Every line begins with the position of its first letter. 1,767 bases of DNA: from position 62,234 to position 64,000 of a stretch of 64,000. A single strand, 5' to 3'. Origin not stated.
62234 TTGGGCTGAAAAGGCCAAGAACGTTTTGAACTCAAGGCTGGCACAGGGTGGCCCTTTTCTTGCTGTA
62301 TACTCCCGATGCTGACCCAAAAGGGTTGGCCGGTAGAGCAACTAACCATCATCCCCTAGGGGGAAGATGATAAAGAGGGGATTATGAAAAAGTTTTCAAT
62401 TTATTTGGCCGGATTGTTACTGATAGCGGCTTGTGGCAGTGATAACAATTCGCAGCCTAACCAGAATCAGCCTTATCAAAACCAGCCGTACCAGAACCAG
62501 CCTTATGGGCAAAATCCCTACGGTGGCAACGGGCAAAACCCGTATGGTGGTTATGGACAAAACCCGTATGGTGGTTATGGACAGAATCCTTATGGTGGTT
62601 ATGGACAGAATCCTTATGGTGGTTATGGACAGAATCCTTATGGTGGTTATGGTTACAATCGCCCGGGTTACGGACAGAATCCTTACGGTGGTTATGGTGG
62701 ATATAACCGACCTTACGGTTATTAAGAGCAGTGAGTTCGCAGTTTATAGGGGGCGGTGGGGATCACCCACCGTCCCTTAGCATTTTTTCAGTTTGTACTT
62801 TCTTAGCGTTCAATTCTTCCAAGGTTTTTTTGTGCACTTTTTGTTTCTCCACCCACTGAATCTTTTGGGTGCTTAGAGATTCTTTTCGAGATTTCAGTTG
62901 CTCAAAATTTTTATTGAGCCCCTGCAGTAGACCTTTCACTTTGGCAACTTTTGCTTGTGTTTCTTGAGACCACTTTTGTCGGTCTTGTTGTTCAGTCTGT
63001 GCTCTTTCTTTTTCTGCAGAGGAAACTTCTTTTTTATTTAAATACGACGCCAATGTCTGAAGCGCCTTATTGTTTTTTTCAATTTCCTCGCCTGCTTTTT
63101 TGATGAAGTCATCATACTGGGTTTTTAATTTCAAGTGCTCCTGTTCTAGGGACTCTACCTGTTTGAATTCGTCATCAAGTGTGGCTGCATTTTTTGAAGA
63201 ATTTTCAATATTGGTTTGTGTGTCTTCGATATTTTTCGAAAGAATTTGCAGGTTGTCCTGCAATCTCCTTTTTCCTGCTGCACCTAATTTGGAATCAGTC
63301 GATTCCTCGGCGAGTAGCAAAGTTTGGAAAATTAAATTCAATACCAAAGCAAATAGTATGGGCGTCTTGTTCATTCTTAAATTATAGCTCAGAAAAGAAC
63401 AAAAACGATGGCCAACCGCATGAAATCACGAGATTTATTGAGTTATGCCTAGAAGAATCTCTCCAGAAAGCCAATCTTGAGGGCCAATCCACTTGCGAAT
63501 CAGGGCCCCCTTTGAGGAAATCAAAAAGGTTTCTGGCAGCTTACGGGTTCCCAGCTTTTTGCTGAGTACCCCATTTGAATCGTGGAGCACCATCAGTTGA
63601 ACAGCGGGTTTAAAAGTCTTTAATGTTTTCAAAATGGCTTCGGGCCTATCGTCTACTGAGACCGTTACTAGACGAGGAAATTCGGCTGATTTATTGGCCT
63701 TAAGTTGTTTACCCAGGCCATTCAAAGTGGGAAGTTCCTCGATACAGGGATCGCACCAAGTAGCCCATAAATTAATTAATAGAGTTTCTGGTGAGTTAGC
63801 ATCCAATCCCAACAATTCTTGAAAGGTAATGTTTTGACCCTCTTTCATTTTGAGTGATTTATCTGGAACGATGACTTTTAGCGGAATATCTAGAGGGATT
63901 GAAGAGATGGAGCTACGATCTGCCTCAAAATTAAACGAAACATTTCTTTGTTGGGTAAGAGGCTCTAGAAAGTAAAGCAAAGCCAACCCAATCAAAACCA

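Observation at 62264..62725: Tyr/Gly/Pro/Gln tandem-repeat lipoprotein with a putative sigma-54 promoter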

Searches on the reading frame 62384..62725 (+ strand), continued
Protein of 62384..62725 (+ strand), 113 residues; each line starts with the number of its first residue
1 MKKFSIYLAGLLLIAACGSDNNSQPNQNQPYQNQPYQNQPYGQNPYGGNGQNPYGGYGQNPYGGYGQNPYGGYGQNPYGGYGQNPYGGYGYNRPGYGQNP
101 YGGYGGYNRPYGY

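Call 51: find_homologous_proteins(query=P0019, max_evalue=1e-60)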
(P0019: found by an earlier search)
Query P0019 (346 aa): 8000 proteins with E <= 1e-60 among 8000 candidates; the best 120 are listed.
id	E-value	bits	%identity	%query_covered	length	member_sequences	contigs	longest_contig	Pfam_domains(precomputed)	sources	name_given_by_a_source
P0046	8.9e-210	714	93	100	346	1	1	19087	PF01000.32,PF03118.22,PF01193.30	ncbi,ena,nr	ncbi:MAG: DNA-directed RNA polymerase subunit alpha [Proteobacteria bacterium]|nr:DNA-directed RNA p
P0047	1.1e-209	714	92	100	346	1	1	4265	PF01000.32,PF03118.22,PF01193.30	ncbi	ncbi:MAG: DNA-directed RNA polymerase subunit alpha [Pseudomonadota bacterium]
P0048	1.2e-209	713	93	100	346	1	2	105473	PF01000.32,PF03118.22,PF01193.30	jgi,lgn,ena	-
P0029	2.4e-209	712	93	100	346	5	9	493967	PF01000.32,PF03118.22,PF01193.30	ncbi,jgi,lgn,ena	jgi:DNA-directed RNA polymerase subunit alpha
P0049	3.3e-209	712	93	100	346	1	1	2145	PF01000.32,PF03118.22,PF01193.30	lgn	-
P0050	4.0e-208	708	93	100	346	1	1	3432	PF01000.32,PF03118.22,PF01193.30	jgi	-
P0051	4.1e-208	708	93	100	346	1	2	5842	PF01000.32,PF03118.22,PF01193.30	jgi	-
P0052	1.8e-207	706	92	100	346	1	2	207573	PF01000.32,PF03118.22,PF01193.30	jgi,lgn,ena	-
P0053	4.4e-207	705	92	100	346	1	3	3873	PF01000.32,PF03118.22,PF01193.30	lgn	-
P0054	5.8e-207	705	92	100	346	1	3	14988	PF01000.32,PF03118.22,PF01193.30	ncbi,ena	-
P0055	6.3e-207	704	91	100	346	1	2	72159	PF01000.32,PF03118.22,PF01193.30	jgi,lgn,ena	-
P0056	7.1e-207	704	92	100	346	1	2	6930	PF01000.32,PF03118.22,PF01193.30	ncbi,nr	ncbi:DNA-directed RNA polymerase subunit alpha [bacterium]|nr:DNA-directed RNA polymerase subunit al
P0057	1.7e-206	703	91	100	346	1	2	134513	PF01000.32,PF03118.22,PF01193.30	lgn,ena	-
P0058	4.3e-206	702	90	100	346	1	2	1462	PF01000.32,PF03118.22,PF01193.30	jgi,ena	jgi:DNA-directed RNA polymerase subunit alpha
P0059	5.8e-206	701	90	100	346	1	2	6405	PF01000.32,PF03118.22,PF01193.30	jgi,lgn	-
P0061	7.7e-205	698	90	100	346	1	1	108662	PF01000.32,PF03118.22,PF01193.30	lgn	-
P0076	4.4e-193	659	83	100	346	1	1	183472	PF01000.32,PF03118.22,PF01193.30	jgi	-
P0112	2.2e-187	640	81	100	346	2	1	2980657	PF01000.32,PF03118.22,PF01193.30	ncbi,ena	-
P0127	3.5e-185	633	81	100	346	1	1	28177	PF01000.32,PF03118.22,PF01193.30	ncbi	-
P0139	1.7e-182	624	79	100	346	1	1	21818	PF01000.32,PF03118.22,PF01193.30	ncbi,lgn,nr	ncbi:MAG: DNA-directed RNA polymerase subunit alpha [Deltaproteobacteria bacterium]|nr:DNA-directed 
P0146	4.0e-178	610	77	99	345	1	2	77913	PF01000.32,PF03118.22,PF01193.30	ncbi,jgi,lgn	-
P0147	4.2e-178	610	78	100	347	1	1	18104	PF01000.32,PF03118.22,PF01193.30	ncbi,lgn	-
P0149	3.9e-177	607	77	100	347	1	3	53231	PF01000.32,PF03118.22,PF01193.30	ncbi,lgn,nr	ncbi:MAG: DNA-directed RNA polymerase subunit alpha [Deltaproteobacteria bacterium]|nr:DNA-directed 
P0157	6.0e-171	586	78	98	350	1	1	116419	PF01000.32,PF03118.22,PF01193.30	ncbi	-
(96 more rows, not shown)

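Call 52: find_encoding_contigs(protein=P0112, flank=7000, max_places=2)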
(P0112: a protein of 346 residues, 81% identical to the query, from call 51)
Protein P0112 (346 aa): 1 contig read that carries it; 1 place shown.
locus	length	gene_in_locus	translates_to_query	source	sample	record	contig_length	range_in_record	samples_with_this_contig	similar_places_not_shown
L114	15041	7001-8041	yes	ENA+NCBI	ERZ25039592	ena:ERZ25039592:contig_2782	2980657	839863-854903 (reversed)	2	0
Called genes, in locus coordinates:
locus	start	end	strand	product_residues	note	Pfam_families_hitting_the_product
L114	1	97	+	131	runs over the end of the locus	PF00410:Ribosomal_S8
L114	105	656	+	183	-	PF00347:Ribosomal_L6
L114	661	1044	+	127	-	PF00861:Ribosomal_L18p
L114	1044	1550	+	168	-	PF00333:Ribosomal_S5, PF03719:Ribosomal_S5_C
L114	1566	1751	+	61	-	PF00327:Ribosomal_L30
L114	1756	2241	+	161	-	PF00828:Ribosomal_L27A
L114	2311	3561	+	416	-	PF00344:SecY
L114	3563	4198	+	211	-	PF00406:ADK, PF13207:AAA_17, PF13238:AAA_18 (weak), PF13671:AAA_33 (weak), PF05191:ADK_lid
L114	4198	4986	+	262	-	PF00557:Peptidase_M24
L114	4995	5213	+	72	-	PF01176:eIF-1a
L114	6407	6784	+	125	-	PF00163:Ribosomal_S4, PF01479:S4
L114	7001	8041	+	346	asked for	PF01193:RNA_pol_L, PF01000:RNA_pol_A_bac, PF03118:RNA_pol_A_CTD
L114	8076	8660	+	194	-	PF01196:Ribosomal_L17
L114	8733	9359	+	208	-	PF00578:AhpC-TSA, PF08534:Redoxin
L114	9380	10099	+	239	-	-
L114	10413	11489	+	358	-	PF00762:Ferrochelatase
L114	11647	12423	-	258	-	PF01061:ABC2_membrane, PF12698:ABC2_membrane_3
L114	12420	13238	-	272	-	PF00005:ABC_tran, PF13304:AAA_21, PF27102:NodI_C (weak)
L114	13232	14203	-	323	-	PF01916:DS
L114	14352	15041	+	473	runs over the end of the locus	PF02321:OEP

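Call 53: find_encoding_contigs(protein=P0076, flank=7000, max_places=2)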
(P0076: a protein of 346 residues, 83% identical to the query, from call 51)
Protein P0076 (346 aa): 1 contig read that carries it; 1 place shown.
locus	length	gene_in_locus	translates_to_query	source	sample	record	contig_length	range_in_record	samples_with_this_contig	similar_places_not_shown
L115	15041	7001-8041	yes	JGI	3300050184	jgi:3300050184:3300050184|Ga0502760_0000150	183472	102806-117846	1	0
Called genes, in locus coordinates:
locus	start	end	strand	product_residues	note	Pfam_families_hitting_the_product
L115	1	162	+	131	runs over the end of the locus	PF00410:Ribosomal_S8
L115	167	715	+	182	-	PF00347:Ribosomal_L6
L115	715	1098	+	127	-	PF00861:Ribosomal_L18p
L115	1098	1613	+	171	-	PF00333:Ribosomal_S5, PF03719:Ribosomal_S5_C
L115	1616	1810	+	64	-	PF00327:Ribosomal_L30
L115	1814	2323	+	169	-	PF00828:Ribosomal_L27A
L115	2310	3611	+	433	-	PF00344:SecY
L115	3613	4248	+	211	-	PF00406:ADK, PF13207:AAA_17, PF13238:AAA_18 (faint), PF05191:ADK_lid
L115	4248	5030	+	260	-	PF00557:Peptidase_M24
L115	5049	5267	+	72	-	PF01176:eIF-1a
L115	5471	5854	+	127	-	PF00416:Ribosomal_S13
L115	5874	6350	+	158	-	PF00411:Ribosomal_S11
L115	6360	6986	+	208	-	PF00163:Ribosomal_S4, PF01479:S4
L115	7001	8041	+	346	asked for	PF01193:RNA_pol_L, PF01000:RNA_pol_A_bac, PF03118:RNA_pol_A_CTD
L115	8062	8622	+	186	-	PF01196:Ribosomal_L17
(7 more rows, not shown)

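Call 54: find_encoding_contigs(protein=P0061, flank=7000, max_places=2)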
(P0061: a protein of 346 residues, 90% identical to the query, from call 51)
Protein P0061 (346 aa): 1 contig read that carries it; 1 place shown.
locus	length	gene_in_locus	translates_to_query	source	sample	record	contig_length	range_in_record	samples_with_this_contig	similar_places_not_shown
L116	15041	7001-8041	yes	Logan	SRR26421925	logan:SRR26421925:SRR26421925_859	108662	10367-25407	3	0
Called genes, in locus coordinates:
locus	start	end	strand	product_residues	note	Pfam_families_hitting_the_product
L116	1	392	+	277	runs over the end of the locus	PF00557:Peptidase_M24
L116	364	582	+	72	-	PF01176:eIF-1a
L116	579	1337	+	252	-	PF00459:Inositol_P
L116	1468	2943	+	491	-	PF13727:CoA_binding_3, PF02397:Bac_transf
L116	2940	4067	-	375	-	PF00534:Glycos_transf_1, PF13692:Glyco_trans_1_4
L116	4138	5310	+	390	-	PF13439:Glyco_transf_4, PF13477:Glyco_trans_4_2 (faint), PF13579:Glyco_trans_4_4, PF00534:Glycos_transf_1, PF13692:Glyco_trans_1_4, PF13524:Glyco_trans_1_2 (weak)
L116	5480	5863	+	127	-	PF00416:Ribosomal_S13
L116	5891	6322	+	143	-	PF00411:Ribosomal_S11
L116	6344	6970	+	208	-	PF00163:Ribosomal_S4, PF01479:S4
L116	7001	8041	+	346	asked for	PF01193:RNA_pol_L, PF01000:RNA_pol_A_bac, PF03118:RNA_pol_A_CTD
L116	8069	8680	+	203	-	PF01196:Ribosomal_L17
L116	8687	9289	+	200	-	PF00578:AhpC-TSA, PF08534:Redoxin, PF00085:Thioredoxin (weak), PF13905:Thioredoxin_8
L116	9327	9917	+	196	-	-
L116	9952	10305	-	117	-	-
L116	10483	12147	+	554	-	PF01464:SLT, PF27553:SLT_superhelical (weak)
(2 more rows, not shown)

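Call 59: list_cluster_members(proteins=[P0112, P0139, P0149, P0157, P0127, P0046, P0146, P0147])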
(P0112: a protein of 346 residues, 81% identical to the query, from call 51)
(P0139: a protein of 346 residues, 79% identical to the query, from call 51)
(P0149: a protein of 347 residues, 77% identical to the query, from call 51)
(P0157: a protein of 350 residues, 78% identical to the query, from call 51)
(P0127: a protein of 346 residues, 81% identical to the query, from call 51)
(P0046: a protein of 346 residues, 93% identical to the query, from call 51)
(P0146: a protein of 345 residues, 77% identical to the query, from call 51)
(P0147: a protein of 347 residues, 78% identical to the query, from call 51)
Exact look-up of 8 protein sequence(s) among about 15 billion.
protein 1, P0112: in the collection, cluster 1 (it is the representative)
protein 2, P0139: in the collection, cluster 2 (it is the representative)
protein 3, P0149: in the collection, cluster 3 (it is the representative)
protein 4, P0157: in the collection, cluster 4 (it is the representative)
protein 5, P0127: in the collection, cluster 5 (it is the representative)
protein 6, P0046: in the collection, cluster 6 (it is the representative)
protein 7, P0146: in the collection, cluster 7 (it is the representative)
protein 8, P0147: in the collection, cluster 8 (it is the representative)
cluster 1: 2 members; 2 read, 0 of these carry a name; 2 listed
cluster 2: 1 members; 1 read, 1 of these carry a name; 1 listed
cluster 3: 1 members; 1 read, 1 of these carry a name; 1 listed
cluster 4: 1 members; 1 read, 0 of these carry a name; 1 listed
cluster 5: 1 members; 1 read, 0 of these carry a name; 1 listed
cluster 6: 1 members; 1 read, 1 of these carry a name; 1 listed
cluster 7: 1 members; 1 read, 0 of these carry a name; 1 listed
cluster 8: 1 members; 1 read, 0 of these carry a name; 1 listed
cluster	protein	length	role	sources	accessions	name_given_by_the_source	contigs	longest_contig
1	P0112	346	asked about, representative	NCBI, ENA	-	-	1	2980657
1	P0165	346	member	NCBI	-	-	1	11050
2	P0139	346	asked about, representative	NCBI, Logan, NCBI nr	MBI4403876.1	MAG: DNA-directed RNA polymerase subunit alpha [Deltaproteobacteria bacterium] | DNA-directed RNA polymerase subunit alpha [Deltaproteobacteria bacterium]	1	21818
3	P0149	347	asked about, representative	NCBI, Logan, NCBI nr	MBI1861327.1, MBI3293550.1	MAG: DNA-directed RNA polymerase subunit alpha [Deltaproteobacteria bacterium] | DNA-directed RNA polymerase subunit alpha [Deltaproteobacteria bacterium]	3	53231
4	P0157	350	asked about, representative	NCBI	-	-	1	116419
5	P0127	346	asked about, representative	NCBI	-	-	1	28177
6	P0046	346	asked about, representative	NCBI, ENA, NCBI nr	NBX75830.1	MAG: DNA-directed RNA polymerase subunit alpha [Proteobacteria bacterium] | DNA-directed RNA polymerase subunit alpha [Pseudomonadota bacterium]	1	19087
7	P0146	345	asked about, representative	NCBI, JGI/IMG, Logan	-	-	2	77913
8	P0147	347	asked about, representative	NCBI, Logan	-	-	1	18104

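Call 68: predict_structure(alignment_id=A4)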
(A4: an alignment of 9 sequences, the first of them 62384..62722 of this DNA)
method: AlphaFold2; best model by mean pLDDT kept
length: 113 residues; sequences in the alignment: 9
mean_pLDDT: 45.6   pTM: 0.12
mean pLDDT of the five models: 45.6, 45.1, 42.0, 39.2, 38.8
residues with pLDDT >= 90: 0; 70-90: 0; 50-70: 31; < 50: 82
segments of 3 or more residues with pLDDT < 50: 29-31, 33-39, 41-51, 53-67, 69-106, 110-113
pLDDT, mean of each block of 10 residues (from residue 1): 60 58 50 45 40 40 41 39 43 42 45 40
secondary structure, 60 per line:
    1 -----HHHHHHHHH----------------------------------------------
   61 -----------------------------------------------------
elements in order: H6-14
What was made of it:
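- On Prion-like / sticker-spacer low-complexity domain: AlphaFold2 gives mean pLDDT 45.6 and pTM 0.12, with no secondary structure after the signal helix (call 68).
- AlphaFold2 gives mean pLDDT 45.6 and pTM 0.12, with no secondary structure beyond the signal helix (call 68). The chain is predicted to be disordered (call 68).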

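Call 70: search_protein_families(library=ncbifam, proteins=[window:62384-62722:+], max_evalue=1)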
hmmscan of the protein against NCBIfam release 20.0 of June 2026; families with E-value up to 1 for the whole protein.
window:62384-62722:+ (113 aa): 3 families
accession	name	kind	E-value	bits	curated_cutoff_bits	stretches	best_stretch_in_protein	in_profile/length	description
NF058647.1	lipo_LytA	equivalog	0.0097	16.1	110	1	1-30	1-31/107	acidic lipoprotein LytA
NF045774.1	cytochro_C551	exception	0.03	14.3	118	1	4-43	6-48/110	cytochrome c551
NF047408.1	SA0632_fam_LP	equivalog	0.16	11.7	70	1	1-22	1-23/68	SA0632 family lipoprotein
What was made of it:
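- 62384..62434 (+): Signal peptide (residues 1-16) and lipobox IAAC, with the lipidated Cys17 at codon 62432-62434. There are weak sub-threshold NCBIfam hits to lipoprotein signal-peptide models only (call 70).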

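Call 71: search_solved_structures(query=window:62432-62722:+, max_evalue=10, show_alignments=2)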
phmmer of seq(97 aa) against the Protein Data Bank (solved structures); distinct sequences matched with E-value up to 10: 0.

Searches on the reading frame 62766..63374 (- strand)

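Call 6: search_protein_families(library=pfam, proteins=[window:62766-63374:-], max_evalue=0.1)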
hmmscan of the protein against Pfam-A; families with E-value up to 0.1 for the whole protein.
window:62766-63374:- (203 aa): 0 families

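Call 70: search_protein_families(library=ncbifam, proteins=[window:62766-63374:-], max_evalue=1)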
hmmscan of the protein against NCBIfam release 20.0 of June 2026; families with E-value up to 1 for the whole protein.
window:62766-63374:- (203 aa): 15 families
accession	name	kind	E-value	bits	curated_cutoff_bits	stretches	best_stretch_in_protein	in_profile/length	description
TIGR02168.1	SMC_prok_B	equivalog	0.00034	18.5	567.35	1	35-198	332-499/1181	chromosome segregation protein SMC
TIGR02169.1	SMC_prok_A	equivalog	0.048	11.3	729.4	1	38-195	321-475/1165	chromosome segregation protein SMC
NF045487.1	ASRP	equivalog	0.065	11.8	300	1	36-191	313-461/593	archaea-specific SMC-related protein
NF003034.1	PRK03918.1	equivalog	0.082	10.8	700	1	35-197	247-405/878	DNA double-strand break repair ATPase Rad50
TIGR02131.1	phaP_Bmeg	equivalog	0.086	12.8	109.3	1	57-185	15-141/165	polyhydroxyalkanoic acid inclusion protein PhaP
NF008438.0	PRK11281.1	equivalog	0.16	9.7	991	1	6-196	11-200/1113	mechanosensitive channel MscK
TIGR02290.1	M3_fam_3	subfamily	0.21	10.5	561.7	1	54-189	14-147/587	M3 family oligoendopeptidase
NF045780.1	TrlF_fam_ATP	equivalog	0.22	10.1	350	1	36-193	522-682/944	TrlF family AAA-like ATPase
NF041378.1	XopZ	subfamily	0.28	9.1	1300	1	35-195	156-306/1292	XopZ family type III secretion system effector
NF041035.1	Rad50_Halo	equivalog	0.36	9.1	1000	1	42-193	480-626/883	DNA double-strand break repair ATPase Rad50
NF009344.0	PRK12705.1-1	equivalog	0.38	9.3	831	1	9-200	9-197/572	hypothetical protein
NF045650.1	CD1247_Nterm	equivalog_domain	0.41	11.3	30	0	37-74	29-66/70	CD1247 N-terminal domain-containing protein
TIGR01687.1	moaD_arch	subfamily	0.51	10.9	49.5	0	134-163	15-44/88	MoaD family protein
NF041034.1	Rad50_Sulf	equivalog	0.85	7.4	1000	0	40-189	205-499/872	DNA double-strand break repair ATPase Rad50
TIGR03495.1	phage_LysB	equivalog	0.87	9.9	92.75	1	6-80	6-80/135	Rz-like lysis system protein LysB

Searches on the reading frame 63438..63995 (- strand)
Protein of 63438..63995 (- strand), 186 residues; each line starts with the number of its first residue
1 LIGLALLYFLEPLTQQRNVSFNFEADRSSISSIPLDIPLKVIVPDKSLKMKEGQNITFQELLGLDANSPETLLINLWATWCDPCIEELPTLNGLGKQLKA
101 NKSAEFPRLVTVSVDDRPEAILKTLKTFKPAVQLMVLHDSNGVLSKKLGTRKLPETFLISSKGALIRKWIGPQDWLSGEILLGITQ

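Call 6: search_protein_families(library=pfam, proteins=[window:63438-63995:-], max_evalue=0.1)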
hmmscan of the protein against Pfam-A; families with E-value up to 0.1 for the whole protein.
window:63438-63995:- (186 aa): 4 families
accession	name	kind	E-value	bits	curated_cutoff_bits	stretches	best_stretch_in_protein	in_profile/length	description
PF00578.27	AhpC-TSA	-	5.8e-11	42.9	26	1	43-165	5-121/124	AhpC/TSA family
PF08534.16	Redoxin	-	3.1e-09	37.2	26.6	1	67-172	26-135/148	Redoxin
PF13905.12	Thioredoxin_8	-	7.2e-09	36.3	27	1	71-163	3-92/94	Thioredoxin-like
PF00085.26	Thioredoxin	-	0.00031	21.1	23.5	1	67-103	16-50/103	Thioredoxin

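Call 70: search_protein_families(library=ncbifam, proteins=[window:63438-63995:-], max_evalue=1)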
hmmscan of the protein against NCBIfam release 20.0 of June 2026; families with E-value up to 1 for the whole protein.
window:63438-63995:- (186 aa): 13 families
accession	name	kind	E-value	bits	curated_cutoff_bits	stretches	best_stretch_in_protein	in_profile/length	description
NF047696.1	ThlDiSintTplARhiz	equivalog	2.7e-16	60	230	1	43-178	77-206/219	thiol:disulfide interchange protein TlpA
TIGR00385.1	dsbE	subfamily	2.4e-15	56.5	123.15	1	66-173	60-158/173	DsbE family thiol:disulfide interchange protein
NF002854.0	PRK03147.1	subfamily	5.7e-13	49.1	170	1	64-172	57-159/176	thiol-disulfide oxidoreductase ResA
NF041202.1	StoA_CxxC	exception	7.2e-11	42.2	210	1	72-172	55-151/163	endospore biogenesis thiol-disulfide oxidoreductase StoA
NF011941.0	PRK15412.1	equivalog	1.5e-09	37.6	359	1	71-167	70-157/185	thiol:disulfide interchange protein DsbE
NF041054.1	WAxxUGC_long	equivalog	7.7e-06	25.4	300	1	43-168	84-197/354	ResA-like WAxxUGC motif-containing protein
TIGR01068.1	thioredoxin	equivalog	3.6e-05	23.9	96.8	1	67-101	12-46/101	thioredoxin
NF010625.0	PRK14018.1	equivalog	5.8e-05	21.8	522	1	70-167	57-154/521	bifunctional peptide-methionine (S)-S-oxide reductase MsrA/peptide-methionine (R)-S-oxide reductase MsrB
NF008229.0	PRK10996.1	equivalog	0.0013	18.5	125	1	67-97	50-80/141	thioredoxin TrxC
TIGR01126.1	pdi_dom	equivalog_domain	0.021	15.1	107.2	1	67-103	12-48/105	protein disulfide-isomerase domain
NF006898.0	PRK09381.1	equivalog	0.044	14.2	138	1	71-98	23-50/109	thioredoxin TrxA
NF047697.1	ThioredTrxAClost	equivalog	0.065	13.4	140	1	68-99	16-47/105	thioredoxin TrxA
NF006382.0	PRK08624.1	equivalog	0.096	11.5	440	1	114-147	309-342/373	hypothetical protein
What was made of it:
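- It neighbours a lytic transglycosylase and a TlpA-like periplasmic oxidoreductase (calls 6, 70).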
